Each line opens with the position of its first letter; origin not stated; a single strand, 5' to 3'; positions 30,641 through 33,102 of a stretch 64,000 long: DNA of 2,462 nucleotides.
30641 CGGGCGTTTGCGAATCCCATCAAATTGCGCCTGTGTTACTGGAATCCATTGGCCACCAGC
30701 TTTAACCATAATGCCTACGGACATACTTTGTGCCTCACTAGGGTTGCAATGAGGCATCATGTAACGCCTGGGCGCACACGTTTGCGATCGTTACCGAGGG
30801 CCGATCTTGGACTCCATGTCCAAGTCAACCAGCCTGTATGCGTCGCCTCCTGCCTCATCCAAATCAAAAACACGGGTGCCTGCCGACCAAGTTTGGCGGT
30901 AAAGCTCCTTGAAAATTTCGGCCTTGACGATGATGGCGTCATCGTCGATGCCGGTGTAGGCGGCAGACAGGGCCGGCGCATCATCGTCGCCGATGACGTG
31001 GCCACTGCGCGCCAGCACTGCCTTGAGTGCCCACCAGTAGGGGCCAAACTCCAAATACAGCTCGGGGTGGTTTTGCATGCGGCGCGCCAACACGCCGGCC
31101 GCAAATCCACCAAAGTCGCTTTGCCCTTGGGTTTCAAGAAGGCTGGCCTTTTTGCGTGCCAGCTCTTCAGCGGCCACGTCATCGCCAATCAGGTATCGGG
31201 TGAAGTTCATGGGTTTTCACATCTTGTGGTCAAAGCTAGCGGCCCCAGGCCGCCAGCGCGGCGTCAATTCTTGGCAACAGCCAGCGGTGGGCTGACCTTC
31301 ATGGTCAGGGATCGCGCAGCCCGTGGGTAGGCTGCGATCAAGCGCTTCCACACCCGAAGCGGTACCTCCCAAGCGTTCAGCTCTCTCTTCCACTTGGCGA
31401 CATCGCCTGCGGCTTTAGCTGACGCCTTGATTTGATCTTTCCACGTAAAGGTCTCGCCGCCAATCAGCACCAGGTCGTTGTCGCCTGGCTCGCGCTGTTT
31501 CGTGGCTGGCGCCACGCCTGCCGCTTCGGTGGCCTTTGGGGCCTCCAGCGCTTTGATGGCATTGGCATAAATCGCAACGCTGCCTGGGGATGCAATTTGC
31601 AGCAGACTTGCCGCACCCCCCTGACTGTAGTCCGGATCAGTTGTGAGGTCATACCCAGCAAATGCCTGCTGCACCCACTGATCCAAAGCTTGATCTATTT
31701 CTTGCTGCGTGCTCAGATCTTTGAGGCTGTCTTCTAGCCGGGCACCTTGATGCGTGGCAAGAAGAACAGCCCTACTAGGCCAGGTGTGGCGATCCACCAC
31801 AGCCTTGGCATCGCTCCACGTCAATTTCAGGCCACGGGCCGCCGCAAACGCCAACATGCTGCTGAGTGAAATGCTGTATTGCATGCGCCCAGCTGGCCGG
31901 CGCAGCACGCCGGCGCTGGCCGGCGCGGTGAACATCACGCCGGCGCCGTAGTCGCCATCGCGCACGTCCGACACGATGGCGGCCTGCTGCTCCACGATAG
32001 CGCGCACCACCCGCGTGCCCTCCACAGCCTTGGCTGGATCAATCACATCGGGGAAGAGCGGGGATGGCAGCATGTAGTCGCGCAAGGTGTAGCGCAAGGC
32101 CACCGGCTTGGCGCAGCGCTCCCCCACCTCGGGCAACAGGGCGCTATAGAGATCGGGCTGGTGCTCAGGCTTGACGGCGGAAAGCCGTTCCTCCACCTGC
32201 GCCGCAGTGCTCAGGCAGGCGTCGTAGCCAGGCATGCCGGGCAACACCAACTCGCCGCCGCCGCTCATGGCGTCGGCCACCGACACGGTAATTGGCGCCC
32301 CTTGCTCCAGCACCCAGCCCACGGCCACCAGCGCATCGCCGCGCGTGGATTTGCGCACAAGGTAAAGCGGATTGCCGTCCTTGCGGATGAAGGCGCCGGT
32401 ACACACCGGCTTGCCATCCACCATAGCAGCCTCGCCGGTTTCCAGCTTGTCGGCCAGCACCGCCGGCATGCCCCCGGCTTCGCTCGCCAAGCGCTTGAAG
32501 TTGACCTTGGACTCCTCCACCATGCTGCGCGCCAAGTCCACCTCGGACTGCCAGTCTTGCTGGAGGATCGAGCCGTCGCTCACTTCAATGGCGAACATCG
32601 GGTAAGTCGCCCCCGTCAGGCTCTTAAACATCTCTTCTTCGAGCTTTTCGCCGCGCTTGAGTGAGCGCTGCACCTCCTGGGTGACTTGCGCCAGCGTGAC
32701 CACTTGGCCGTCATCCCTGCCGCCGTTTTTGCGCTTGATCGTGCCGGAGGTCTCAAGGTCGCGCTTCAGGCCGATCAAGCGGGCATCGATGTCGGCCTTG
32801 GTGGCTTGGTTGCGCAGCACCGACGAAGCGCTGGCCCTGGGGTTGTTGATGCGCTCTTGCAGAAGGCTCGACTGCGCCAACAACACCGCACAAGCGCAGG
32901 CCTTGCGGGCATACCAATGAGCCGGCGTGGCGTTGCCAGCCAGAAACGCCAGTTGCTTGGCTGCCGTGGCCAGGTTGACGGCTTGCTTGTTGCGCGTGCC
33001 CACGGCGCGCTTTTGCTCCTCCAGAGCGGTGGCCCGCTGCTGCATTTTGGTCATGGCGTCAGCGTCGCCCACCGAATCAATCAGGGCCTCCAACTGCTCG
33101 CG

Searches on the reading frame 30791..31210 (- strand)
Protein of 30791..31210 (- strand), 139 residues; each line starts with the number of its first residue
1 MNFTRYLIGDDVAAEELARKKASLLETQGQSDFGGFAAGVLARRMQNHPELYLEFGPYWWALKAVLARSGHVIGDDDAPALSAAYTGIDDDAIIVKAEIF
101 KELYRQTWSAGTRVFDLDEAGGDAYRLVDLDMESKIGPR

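Call 29: search_protein_families(library=pfam, proteins=[window:30791-31210:-], max_evalue=0.01)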
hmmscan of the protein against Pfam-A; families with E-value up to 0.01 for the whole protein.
window:30791-31210:- (139 aa): 0 families

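Call 50: search_protein_families(library=phrogs, proteins=[window:30791-31210:-], max_evalue=0.0001)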
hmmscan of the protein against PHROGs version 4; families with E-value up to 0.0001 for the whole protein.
window:30791-31210:- (139 aa): 1 family
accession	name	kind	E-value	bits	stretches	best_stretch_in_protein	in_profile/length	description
phrog_1629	-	moron, auxiliary metabolic gene and host takeover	2.1e-19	70.9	1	15-135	11-134/138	Ulx-like anti-restriction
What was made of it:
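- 30791..31210 (-): Ulx-like protein (139 aa), immediately downstream of the DarB-like gene as in P1. phrog_1629 'Ulx-like anti-restriction' E 2e-19 (call 50).
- On P1-type Dar system: ORF 30791..31210(-): phrog_1629 'Ulx-like anti-restriction' E 2e-19 (call 50).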

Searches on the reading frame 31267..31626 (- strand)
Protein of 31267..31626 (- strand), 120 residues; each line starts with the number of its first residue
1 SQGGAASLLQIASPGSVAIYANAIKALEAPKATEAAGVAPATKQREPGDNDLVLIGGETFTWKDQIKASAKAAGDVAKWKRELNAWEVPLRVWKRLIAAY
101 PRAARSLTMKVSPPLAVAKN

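Call 86: search_protein_families(library=pfam, proteins=[window:31267-31626:-], max_evalue=1)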
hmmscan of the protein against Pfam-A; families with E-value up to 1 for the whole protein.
window:31267-31626:- (120 aa): 0 families

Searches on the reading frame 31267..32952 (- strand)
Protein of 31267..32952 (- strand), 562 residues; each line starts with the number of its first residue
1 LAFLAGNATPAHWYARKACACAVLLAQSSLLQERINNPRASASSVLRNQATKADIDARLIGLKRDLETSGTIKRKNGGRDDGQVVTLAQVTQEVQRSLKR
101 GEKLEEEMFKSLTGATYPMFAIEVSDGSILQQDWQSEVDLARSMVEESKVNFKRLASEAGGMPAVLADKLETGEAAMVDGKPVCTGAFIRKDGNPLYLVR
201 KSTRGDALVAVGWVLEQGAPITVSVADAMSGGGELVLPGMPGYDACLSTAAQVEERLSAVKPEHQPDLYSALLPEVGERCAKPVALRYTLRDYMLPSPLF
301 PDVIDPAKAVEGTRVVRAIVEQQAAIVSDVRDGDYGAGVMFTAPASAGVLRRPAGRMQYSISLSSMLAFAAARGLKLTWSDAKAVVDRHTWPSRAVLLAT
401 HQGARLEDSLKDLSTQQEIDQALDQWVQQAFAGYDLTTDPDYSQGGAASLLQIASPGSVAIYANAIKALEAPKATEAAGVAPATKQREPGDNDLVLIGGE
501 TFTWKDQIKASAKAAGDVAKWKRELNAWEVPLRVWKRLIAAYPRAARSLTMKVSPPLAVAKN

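Call 53: find_homologous_proteins(query=window:31267-32952:-, max_evalue=0.001)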
Query seq(562 aa): 8000 candidates shared short words with the query, none scored E <= 0.001.
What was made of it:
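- Tried and rejected: The word-indexed protein search with the DarB-like C-terminal 562 aa returned nothing (call 53).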

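Call 67: search_protein_representatives(protein=window:31267-32952:-)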
Query: 562 residues. Proteins with E-value up to 0.001 (for the whole library): 62; up to 1e-10: 35; up to 1e-30: 8. The best 62 are listed.
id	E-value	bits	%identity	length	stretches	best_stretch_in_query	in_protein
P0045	2.2e-59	218.2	36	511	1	27-551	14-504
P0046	6.5e-59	216.6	34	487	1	82-551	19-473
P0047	1.5e-49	185.7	32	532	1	3-553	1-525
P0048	1.3e-44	169.4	29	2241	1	3-551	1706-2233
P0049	1.8e-39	152.5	31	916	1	3-521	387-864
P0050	5.0e-37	144.4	32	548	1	30-551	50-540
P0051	2.2e-34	135.7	29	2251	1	10-554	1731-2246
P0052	1.8e-31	126.1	33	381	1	140-552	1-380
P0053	3.9e-30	121.7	27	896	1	2-547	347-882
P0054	4.6e-29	118.1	29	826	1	2-340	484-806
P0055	3.9e-28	115.1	30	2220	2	2-389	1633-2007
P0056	8.6e-27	110.6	29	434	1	119-553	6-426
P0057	6.3e-25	104.5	28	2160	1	3-552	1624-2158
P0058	1.4e-23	100.1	30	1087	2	30-331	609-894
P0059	1.6e-23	99.9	27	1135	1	41-551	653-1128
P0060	7.4e-23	97.7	29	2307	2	8-378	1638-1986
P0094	4.0e-06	42.4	35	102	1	470-552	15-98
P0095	9.0e-06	41.3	38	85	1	482-552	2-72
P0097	1.1e-05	41.0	36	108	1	480-552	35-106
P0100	2.7e-05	39.7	43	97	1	490-550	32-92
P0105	6.5e-04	35.1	39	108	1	475-546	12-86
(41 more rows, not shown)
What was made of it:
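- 31267..32952 (-): C-terminal module (aa 1638-2199), conserved in a subfamily of DarB-like giants. Its fold is unknown. The last roughly 75 aa also occur as short separate ORFs. 62 homologous clusters (call 67).
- Tried and rejected: This was a limit of the candidate filter: the exhaustive HMMER search found 62 clusters (call 67).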

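Call 80: predict_structure(alignment_id=A1)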
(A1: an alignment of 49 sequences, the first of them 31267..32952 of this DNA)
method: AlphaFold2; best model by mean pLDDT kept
length: 562 residues; sequences in the alignment: 49
mean_pLDDT: 89.9   pTM: 0.72
mean pLDDT of the five models: 89.9, 89.1, 89.1, 89.0, 88.5
residues with pLDDT >= 90: 420; 70-90: 98; 50-70: 30; < 50: 14
segments of 3 or more residues with pLDDT < 50: 477-485, 559-562
pLDDT, mean of each block of 10 residues (from residue 1): 93 97 96 98 98 98 97 89 93 94 95 82 97 98 96 96 95 93 97 89 90 88 95 95 96 91 78 93 91 94 96 96 97 85 92 78 91 95 80 55 76 94 92 92 91 80 91 56 63 95 95 97 93 98 95 74 33
secondary structure, 60 per line:
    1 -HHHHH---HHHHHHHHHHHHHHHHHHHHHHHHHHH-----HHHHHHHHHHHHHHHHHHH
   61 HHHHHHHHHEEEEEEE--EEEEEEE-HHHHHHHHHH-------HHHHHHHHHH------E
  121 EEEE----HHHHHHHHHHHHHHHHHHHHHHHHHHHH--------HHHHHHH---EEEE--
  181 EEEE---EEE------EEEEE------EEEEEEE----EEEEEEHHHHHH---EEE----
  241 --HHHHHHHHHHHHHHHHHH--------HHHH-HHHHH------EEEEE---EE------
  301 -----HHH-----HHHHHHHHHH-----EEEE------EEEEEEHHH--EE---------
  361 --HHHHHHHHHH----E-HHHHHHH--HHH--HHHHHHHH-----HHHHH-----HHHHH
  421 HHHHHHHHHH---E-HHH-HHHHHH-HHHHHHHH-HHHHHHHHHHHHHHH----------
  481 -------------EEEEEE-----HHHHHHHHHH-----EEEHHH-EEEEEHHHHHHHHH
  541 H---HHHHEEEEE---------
elements in order: H2-6 H10-36 H42-69 E70-76 E79-85 H87-96 H104-113 E120-124 H129-156 H165-171 E175-178 E181-184 E188-190 E197-201 E208-214 E219-224 H225-230 E234-236 H243-260 H269-272 H274-278 E285-289 H314-323 E329-332 E339-344 H363-372 H379-385 H393-400 H406-410 H416-430 H440-445 H447-454 H456-470 E494-499 H505-514 E520-522 E527-531 H532-541 H545-548 E549-553
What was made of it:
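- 31267..32952 (-): AF2 pLDDT 89.9, pTM 0.72 (call 80).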

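Call 83: fold_search(model_id=the predicted structure, library=pdb)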
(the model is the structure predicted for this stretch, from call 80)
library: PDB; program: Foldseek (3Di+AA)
matches with E <= 10: 74; with E <= 0.001: 0
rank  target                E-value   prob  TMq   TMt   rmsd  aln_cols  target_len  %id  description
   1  7onl_A                2.4e-01  0.14  0.10  0.16  23.6       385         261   10  Mechanosensitive channel MscS solubilized with DDM in closed conformation (released 2021-09-01)
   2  9ghc_W                1.2e+00  0.72  0.10  0.09   5.6        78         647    6  Pre-release fusidic acid-locked Escherichia coli 70S ribosome with Staphylococus aureus EF-G and FusB (FusB-EF-G-70S) (released 2025-03-26)
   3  1yc9                  1.2e+00  0.09  0.09  0.12  25.3       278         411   12  The crystal structure of the outer membrane protein VceC from the bacterial pathogen Vibrio cholerae at 1.8 resolution (released 2005-03-01)
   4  2lp4_MODEL_1_A        1.4e+00  0.09  0.08  0.17  17.5       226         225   12  Solution structure of P1-CheY/P2 complex in bacterial chemotaxis (released 2012-10-24)
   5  7nvv_2                1.4e+00  0.03  0.08  0.12  21.9       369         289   10  XPB-containing part of TFIIH in a post-translocated state (with ADP-BeF3) (released 2021-05-05)
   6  4l5g_B                1.8e+00  0.12  0.07  0.20  15.8       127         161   12  Crystal structure of Thermus thermophilus CarD (released 2013-07-31)
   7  7otc_w                1.9e+00  0.60  0.10  0.08   4.6        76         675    6  Cryo-EM structure of an Escherichia coli 70S ribosome in complex with elongation factor G and the antibiotic Argyrin B (released 2022-05-11)
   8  7pjz_x                2.0e+00  0.41  0.10  0.08   6.8        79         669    6  Structure of the 70S-EF-G-GDP ribosome complex with tRNAs in chimeric state 2 (CHI2-EF-G-GDP) (released 2021-10-20)
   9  9a2v_MODEL_1_A        2.1e+00  0.06  0.09  0.12  22.5       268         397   13  Model of E. coli AcrA by in-cell photo-crosslinking MS and deep learning (released 2023-02-24)
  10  8ffz_B                2.3e+00  0.01  0.06  0.04  38.6       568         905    8  TFIIIA-TFIIIC-Brf1-TBP complex bound to 5S rRNA gene (released 2023-06-21)
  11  8hvr_H                2.6e+00  0.16  0.08  0.24   8.6        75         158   16  Cryo-EM structure of AfsR-dependent transcription activation complex with afsS promoter (released 2023-12-27)
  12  1uta_MODEL_1_A        2.8e+00  0.23  0.09  0.41   5.1        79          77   11  Solution structure of the C-terminal RNP domain from the divisome protein FtsN (released 2004-09-24)
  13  9tg4_E                3.1e+00  0.06  0.09  0.14  22.2       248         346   12  Structure of the YbjP lipoprotein bound to the AcrABZ-TolC efflux pump (released 2026-04-08)
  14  4c3i_A                3.1e+00  0.01  0.06  0.03  29.8       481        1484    9  Structure of 14-subunit RNA polymerase I at 3.0 A resolution, crystal form C2-100 (released 2013-10-23)
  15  2bm0                  3.3e+00  0.35  0.09  0.08   4.6        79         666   10  Ribosomal elongation factor G (EF-G) Fusidic acid resistant mutant T84A (released 2005-05-04)
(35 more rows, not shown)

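Call 85: fold_search(model_id=the predicted structure, library=viral)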
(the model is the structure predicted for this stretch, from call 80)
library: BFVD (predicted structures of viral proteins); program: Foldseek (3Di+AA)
matches with E <= 10: 198; with E <= 0.001: 0
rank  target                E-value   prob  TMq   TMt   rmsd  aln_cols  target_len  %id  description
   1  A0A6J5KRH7            1.4e-03  0.41  0.12  0.11  20.6       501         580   12  Uncharacterized protein [uncultured Caudovirales phage]
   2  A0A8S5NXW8            2.0e-01  0.60  0.09  0.28  12.7       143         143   11  Uncharacterized protein [Siphoviridae sp. ct6bb17]
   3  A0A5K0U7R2            3.0e-01  0.16  0.08  0.16  13.4       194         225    8  Uncharacterized protein [Yasminevirus sp. GU-2018]
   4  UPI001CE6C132         3.3e-01  0.23  0.12  0.19  19.8       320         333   10  (no name look-up for this kind of identifier)
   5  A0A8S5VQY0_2          3.7e-01  0.07  0.10  0.07  30.6       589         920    9  (no name in the UniProt tables at hand)
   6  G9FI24                4.7e-01  0.35  0.10  0.23  14.6       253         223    7  (no name in the UniProt tables at hand)
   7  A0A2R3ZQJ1            5.9e-01  0.33  0.10  0.28  16.3       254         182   11  (no name in the UniProt tables at hand)
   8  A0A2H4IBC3            5.9e-01  0.14  0.12  0.20  15.2       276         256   12  Uncharacterized protein [Erwinia phage vB_EamM_Y3]
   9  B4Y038                6.5e-01  0.11  0.09  0.13  21.0       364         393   11  VP4 (Fragment) [Banna virus]
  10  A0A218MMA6            6.5e-01  0.04  0.10  0.07  29.0       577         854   12  DUF5824 domain-containing protein [uncultured virus]
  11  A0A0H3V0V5            6.8e-01  0.96  0.10  0.63   2.9        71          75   13  (no name in the UniProt tables at hand)
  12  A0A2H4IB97            6.8e-01  0.30  0.13  0.20  13.9       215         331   13  Uncharacterized protein [Erwinia phage vB_EamM_Y3]
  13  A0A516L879            6.8e-01  0.05  0.09  0.04  30.2       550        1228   10  (no name in the UniProt tables at hand)
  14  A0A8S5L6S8            8.3e-01  0.08  0.08  0.05  25.3       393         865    8  DUF5710 domain-containing protein [Siphoviridae sp. cts9W16]
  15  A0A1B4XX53            9.6e-01  0.18  0.07  0.14  18.8       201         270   10  DUF2786 domain-containing protein [Tenacibaculum phage pT24]
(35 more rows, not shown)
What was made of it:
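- On DUF5710 (PF18974), considered for the last ~75 aa of the DarB-like protein: A BFVD DUF5710 protein appears at E 0.83 (call 85).
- Tried and rejected: Foldseek of the high-confidence C-terminal model found nothing at E <= 0.001 in PDB or BFVD (calls 83, 85).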

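Call 86: search_protein_families(library=pfam, proteins=[P0094, P0095, P0097, P0100, P0105], max_evalue=1)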
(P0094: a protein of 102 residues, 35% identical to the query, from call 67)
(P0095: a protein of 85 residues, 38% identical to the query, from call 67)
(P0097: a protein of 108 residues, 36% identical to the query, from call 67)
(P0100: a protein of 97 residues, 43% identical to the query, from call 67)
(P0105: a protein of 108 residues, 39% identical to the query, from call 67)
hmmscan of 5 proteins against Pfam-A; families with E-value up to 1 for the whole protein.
P0094 (102 aa): 0 families

P0095 (85 aa): 0 families

P0097 (108 aa): 1 family
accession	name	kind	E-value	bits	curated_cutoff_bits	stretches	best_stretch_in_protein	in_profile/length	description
PF12376.13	DUF3654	-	0.072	13.7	25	0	60-104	21-65/138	Protein of unknown function (DUF3654)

P0100 (97 aa): 1 family
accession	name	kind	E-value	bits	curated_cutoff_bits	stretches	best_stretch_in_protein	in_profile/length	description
PF18974.5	DUF5710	-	0.038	14.2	26.5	1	44-79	8-37/44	Domain of unknown function (DUF5710)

P0105 (108 aa): 1 family
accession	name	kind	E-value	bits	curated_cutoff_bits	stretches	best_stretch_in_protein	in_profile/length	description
PF16143.10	DUF4851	-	0.19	11.7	25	1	6-85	19-103/189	Domain of unknown function (DUF4851)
